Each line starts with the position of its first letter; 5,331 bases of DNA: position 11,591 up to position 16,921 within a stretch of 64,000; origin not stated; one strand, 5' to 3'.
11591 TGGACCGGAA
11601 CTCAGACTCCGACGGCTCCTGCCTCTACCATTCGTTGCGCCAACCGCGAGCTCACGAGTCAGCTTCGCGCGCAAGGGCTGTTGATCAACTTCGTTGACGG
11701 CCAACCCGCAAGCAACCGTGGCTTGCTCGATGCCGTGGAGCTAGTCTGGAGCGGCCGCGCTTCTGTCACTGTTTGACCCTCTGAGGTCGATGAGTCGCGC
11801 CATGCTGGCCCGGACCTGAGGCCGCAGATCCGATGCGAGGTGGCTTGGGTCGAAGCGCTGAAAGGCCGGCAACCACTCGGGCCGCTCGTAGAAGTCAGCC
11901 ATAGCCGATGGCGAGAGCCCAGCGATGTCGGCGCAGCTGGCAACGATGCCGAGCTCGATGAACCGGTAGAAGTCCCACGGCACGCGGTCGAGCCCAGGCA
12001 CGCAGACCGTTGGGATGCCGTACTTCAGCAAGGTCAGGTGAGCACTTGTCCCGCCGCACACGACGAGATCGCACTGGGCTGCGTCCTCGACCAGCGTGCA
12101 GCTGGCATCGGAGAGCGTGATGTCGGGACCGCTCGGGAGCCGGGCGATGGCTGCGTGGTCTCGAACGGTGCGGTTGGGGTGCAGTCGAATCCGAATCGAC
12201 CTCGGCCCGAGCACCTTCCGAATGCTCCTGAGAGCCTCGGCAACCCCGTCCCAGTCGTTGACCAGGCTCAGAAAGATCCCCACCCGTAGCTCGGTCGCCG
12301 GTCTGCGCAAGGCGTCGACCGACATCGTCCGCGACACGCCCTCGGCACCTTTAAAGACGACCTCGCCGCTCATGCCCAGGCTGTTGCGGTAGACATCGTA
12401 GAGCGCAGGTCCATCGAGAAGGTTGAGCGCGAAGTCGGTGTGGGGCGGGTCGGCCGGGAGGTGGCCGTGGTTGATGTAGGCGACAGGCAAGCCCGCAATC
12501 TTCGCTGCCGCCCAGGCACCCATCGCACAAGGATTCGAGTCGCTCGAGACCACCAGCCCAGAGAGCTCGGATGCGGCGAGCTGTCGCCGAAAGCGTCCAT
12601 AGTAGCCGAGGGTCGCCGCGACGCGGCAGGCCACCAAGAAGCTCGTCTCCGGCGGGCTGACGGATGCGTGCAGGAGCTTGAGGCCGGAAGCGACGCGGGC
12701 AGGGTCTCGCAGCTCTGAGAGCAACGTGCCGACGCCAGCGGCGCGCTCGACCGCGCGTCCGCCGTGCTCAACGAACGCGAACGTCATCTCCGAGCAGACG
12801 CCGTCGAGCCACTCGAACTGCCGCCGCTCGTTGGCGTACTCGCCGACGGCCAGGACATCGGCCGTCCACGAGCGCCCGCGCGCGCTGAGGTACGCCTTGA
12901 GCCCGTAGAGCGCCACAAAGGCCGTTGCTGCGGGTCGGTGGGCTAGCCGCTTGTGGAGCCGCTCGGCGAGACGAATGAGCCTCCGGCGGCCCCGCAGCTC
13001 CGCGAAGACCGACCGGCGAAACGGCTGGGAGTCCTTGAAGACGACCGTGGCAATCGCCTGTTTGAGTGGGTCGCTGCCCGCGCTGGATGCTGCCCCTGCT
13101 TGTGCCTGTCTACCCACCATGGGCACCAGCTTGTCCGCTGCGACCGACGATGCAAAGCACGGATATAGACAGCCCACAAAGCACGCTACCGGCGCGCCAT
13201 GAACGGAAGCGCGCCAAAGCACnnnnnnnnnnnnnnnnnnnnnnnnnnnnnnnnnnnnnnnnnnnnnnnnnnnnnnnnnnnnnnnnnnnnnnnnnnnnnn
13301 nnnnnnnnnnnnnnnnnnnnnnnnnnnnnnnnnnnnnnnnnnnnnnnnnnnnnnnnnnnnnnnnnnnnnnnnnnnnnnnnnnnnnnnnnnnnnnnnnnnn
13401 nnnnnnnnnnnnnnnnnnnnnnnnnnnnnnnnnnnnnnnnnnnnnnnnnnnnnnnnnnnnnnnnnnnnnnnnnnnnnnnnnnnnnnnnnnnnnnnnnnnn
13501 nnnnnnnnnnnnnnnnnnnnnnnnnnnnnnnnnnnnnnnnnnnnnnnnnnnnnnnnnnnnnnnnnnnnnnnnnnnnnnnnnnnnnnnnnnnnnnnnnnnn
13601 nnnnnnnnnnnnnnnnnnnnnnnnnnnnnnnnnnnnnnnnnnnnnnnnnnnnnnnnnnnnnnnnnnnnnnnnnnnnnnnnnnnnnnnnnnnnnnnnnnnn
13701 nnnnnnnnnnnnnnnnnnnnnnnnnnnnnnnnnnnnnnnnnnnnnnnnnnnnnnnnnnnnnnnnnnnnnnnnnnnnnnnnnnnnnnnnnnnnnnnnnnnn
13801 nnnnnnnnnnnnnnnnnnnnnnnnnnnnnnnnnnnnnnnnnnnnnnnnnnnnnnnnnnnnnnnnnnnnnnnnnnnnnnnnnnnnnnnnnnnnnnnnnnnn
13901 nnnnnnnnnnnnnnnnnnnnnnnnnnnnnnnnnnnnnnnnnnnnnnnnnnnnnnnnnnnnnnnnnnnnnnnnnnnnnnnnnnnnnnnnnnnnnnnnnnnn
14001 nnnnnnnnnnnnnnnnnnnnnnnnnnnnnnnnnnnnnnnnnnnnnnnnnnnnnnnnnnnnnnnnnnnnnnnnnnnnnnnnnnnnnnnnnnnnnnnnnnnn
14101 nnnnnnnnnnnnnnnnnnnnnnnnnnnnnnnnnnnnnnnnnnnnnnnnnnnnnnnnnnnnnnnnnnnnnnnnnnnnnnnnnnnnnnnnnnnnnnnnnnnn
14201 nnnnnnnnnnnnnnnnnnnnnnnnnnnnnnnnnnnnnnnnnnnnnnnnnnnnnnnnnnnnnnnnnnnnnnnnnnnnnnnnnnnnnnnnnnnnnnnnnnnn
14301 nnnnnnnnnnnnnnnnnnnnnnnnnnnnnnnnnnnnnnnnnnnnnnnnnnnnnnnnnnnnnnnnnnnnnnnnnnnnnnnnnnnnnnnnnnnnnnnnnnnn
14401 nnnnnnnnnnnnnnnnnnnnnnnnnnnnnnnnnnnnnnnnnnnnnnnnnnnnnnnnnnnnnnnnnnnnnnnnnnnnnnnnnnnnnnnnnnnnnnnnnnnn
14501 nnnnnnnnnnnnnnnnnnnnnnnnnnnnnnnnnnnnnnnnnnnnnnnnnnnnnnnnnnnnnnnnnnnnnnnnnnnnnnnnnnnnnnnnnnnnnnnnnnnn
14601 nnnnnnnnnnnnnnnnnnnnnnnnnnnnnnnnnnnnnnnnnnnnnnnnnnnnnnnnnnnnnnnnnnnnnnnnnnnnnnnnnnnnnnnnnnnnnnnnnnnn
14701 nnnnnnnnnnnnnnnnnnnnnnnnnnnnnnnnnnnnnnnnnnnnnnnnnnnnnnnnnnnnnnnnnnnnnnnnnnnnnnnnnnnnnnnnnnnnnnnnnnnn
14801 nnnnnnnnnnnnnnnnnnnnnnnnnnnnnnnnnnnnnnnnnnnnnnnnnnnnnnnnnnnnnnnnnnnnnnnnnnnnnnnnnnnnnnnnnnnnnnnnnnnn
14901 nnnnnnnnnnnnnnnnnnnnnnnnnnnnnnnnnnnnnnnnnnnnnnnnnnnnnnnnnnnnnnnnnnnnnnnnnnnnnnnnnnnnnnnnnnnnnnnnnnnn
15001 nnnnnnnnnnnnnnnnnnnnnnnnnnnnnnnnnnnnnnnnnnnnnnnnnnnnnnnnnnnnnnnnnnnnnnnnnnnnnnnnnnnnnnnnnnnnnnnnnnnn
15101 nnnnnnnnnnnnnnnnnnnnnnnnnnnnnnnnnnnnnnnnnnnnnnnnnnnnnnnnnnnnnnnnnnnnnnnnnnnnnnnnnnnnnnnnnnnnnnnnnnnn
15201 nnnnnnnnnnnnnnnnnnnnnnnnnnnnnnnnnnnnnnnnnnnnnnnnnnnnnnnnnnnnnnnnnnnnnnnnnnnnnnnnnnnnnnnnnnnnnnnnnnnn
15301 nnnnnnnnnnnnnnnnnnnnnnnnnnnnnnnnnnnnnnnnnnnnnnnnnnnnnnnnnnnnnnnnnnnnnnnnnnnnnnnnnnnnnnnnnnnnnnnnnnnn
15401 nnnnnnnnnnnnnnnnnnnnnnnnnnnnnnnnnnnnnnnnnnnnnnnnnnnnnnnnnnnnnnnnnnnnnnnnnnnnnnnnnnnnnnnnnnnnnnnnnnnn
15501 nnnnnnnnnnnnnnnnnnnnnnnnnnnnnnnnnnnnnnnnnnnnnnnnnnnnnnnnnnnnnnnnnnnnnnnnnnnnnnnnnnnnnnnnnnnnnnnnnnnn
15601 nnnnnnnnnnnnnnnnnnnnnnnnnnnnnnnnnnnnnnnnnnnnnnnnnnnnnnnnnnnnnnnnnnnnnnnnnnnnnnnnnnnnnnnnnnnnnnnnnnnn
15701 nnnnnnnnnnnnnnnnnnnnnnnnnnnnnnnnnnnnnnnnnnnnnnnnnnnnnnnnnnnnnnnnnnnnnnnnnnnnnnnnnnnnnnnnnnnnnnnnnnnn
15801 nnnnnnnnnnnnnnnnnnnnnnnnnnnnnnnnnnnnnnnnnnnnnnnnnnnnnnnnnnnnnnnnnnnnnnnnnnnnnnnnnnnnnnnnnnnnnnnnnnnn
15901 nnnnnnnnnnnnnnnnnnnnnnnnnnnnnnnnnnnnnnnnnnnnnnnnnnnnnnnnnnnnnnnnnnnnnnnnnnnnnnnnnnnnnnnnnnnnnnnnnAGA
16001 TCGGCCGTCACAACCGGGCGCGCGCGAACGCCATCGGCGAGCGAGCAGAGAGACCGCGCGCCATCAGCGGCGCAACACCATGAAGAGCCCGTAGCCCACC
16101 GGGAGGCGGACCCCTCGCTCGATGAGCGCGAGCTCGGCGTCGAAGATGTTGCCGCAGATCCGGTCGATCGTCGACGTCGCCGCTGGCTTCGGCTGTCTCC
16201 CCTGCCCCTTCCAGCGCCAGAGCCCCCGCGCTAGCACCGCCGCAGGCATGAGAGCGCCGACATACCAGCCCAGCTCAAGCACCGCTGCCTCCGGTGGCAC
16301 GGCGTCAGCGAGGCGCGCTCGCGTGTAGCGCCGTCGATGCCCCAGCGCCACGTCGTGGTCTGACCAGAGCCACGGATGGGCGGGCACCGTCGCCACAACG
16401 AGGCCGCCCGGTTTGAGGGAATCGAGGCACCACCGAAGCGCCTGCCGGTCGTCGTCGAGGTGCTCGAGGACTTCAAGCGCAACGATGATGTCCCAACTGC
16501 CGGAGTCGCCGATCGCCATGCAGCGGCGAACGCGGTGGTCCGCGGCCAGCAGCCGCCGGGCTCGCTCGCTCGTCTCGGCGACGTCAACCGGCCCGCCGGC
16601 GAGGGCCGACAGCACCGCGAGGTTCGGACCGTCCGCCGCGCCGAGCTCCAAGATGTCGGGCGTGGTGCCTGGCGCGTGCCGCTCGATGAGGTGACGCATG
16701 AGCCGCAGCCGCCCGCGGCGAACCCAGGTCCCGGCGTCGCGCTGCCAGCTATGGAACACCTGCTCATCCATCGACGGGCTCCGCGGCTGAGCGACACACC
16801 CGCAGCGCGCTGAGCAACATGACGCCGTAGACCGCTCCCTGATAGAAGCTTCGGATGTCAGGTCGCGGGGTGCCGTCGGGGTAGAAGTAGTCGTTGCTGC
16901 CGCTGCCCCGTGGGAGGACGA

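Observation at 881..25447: Radical-SAM-dense 25-kb island (7 rSAM enzymes, UbiA prenyltransferase, aminotransferase, CMP-sugar-acid operon) that matches no pathway I know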

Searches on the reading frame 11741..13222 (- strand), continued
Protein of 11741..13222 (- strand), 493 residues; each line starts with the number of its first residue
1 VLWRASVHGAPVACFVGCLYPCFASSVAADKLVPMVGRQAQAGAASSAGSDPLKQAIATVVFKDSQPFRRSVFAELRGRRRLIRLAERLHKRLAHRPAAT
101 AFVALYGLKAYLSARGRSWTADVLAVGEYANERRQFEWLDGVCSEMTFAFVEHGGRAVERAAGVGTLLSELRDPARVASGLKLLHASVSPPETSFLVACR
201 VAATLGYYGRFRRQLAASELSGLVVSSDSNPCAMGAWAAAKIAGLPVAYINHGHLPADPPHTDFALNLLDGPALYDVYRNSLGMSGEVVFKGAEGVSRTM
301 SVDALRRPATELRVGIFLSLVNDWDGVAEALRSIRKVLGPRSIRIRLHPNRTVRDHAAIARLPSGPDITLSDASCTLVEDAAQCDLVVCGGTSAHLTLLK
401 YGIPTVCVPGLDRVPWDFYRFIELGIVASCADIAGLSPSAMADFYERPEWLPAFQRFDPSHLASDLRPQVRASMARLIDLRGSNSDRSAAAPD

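Call 87: find_encoding_contigs(protein=P0047, flank=10000, max_places=2)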
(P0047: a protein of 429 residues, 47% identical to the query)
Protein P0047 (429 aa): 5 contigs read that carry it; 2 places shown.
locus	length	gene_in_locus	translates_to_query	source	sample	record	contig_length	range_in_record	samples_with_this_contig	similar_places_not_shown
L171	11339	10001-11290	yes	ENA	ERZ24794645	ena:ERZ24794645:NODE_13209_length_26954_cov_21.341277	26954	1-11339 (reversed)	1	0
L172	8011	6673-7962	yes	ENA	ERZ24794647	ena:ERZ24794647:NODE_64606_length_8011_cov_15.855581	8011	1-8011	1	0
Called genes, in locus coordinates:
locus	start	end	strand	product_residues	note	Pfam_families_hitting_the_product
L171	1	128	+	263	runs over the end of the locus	PF01292:Ni_hydr_CYTB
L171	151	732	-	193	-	PF04116:FA_hydroxylase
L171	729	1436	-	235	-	PF00440:TetR_N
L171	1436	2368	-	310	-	PF00135:COesterase, PF20434:BD-FAE, PF00561:Abhydrolase_1 (faint), PF07859:Abhydrolase_3, PF12146:Hydrolase_4 (faint), PF00326:Peptidase_S9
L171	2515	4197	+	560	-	PF04055:Radical_SAM, PF13186:SPASM (weak)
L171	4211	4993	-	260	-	-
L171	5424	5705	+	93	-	-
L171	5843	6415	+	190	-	PF08282:Hydrolase_3 (weak)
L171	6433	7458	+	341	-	PF13593:SBF_like (weak), PF01758:SBF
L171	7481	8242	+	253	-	PF03328:HpcH_HpaI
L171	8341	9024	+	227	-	PF13580:SIS_2, PF01380:SIS (weak)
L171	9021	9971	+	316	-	PF00389:2-Hacid_dh, PF02826:2-Hacid_dh_C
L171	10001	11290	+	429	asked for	-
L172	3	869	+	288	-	?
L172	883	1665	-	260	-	-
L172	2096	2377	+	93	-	-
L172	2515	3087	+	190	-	PF08282:Hydrolase_3 (weak)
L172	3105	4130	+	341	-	PF13593:SBF_like (weak), PF01758:SBF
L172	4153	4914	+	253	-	PF03328:HpcH_HpaI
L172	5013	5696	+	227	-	PF13580:SIS_2, PF01380:SIS (weak)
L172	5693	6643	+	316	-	PF00389:2-Hacid_dh, PF02826:2-Hacid_dh_C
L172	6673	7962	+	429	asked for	-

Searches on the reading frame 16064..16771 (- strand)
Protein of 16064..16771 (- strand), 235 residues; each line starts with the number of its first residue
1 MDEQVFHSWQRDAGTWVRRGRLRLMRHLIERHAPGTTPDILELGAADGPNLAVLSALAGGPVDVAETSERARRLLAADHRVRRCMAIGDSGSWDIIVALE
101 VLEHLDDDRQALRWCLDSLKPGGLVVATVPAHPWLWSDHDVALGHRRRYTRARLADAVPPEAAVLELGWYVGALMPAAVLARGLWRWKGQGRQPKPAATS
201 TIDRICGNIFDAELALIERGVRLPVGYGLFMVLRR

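Call 6: search_protein_families(library=pfam, proteins=[window:16064-16771:-], max_evalue=0.01)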
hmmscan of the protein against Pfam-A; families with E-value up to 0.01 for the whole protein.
window:16064-16771:- (235 aa): 4 families
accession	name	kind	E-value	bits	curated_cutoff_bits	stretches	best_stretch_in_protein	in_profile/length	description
PF13489.12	Methyltransf_23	-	7.6e-14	52.2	27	1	19-144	3-124/164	Methyltransferase domain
PF08242.18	Methyltransf_12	-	6.8e-08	33.6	30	1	41-124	1-97/98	Methyltransferase domain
PF08241.18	Methyltransf_11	-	2.4e-06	28.5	21.2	1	43-126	3-94/95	Methyltransferase domain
PF13649.12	Methyltransf_25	-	0.00077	20.5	27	1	40-123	1-97/97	Methyltransferase domain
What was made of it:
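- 16064..16771 (-): G12: class I SAM-dependent methyltransferase. Methyltransf_23 52 bits (call 6).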

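Call 9: search_protein_families(library=ncbifam, proteins=[window:16064-16771:-], max_evalue=0.01)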
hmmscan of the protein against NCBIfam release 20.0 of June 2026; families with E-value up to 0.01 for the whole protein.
window:16064-16771:- (235 aa): 2 families
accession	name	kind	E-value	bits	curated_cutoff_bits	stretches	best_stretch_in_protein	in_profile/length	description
TIGR01983.1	UbiG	equivalog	5.5e-07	29.1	102.95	1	62-127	84-151/228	bifunctional 2-polyprenyl-6-hydroxyphenol methylase/3-demethylubiquinol 3-O-methyltransferase UbiG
NF043040.1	corrin_prot_MT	hypoth_equivalog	0.0017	17.9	180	0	86-127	101-147/216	corrinoid protein-associated methyltransferase CpaM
